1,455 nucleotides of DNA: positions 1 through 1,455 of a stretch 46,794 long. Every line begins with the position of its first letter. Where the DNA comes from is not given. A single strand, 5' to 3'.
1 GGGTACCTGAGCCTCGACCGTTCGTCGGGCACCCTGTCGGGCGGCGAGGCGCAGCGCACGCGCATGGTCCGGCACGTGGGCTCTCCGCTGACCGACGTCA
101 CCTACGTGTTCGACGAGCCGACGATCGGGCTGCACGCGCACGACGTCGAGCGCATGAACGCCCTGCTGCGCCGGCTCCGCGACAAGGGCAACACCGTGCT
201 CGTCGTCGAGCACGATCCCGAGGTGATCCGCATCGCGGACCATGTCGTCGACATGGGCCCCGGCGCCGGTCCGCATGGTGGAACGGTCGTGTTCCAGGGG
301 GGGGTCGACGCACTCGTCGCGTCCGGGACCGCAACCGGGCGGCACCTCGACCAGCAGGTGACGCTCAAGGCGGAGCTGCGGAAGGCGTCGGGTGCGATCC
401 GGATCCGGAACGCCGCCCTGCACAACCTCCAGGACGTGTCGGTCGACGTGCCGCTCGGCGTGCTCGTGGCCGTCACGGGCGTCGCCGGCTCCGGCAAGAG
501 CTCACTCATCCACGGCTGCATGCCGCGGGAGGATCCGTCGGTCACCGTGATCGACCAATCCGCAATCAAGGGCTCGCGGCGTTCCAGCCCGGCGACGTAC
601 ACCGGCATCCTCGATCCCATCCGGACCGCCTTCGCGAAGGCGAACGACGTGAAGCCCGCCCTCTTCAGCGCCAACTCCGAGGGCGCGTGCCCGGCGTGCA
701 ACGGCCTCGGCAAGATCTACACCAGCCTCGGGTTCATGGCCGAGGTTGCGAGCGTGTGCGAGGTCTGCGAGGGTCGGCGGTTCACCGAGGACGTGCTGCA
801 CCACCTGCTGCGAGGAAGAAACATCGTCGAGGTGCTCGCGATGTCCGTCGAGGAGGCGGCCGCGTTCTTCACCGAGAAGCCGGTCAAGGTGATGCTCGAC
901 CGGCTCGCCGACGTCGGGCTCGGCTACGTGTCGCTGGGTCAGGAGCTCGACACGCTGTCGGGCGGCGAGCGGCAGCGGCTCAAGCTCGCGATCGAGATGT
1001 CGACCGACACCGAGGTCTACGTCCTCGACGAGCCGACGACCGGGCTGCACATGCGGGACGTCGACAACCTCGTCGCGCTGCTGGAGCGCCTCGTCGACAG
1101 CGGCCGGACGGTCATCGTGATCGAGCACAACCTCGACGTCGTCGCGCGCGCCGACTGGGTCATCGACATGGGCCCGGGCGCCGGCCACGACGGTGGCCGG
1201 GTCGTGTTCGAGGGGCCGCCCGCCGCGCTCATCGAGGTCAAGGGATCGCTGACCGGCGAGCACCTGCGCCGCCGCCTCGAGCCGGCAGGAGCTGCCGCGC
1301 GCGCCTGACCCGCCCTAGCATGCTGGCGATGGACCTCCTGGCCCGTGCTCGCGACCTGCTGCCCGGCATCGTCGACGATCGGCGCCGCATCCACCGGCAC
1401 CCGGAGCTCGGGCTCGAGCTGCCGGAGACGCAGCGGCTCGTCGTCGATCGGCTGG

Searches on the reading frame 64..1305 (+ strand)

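Call 53: search_protein_families(library=pfam, proteins=[window:64-1305:+], max_evalue=0.0001)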
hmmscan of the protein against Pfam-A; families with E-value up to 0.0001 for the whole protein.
window:64-1305:+ (414 aa): 2 families
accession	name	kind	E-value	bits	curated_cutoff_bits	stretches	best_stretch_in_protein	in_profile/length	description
PF00005.33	ABC_tran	-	2.3e-13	51.3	25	1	122-326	1-137/137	ABC transporter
PF02463.25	SMC_N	-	6.9e-08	32.6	40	0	280-368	135-210/220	RecF/RecN/SMC N terminal domain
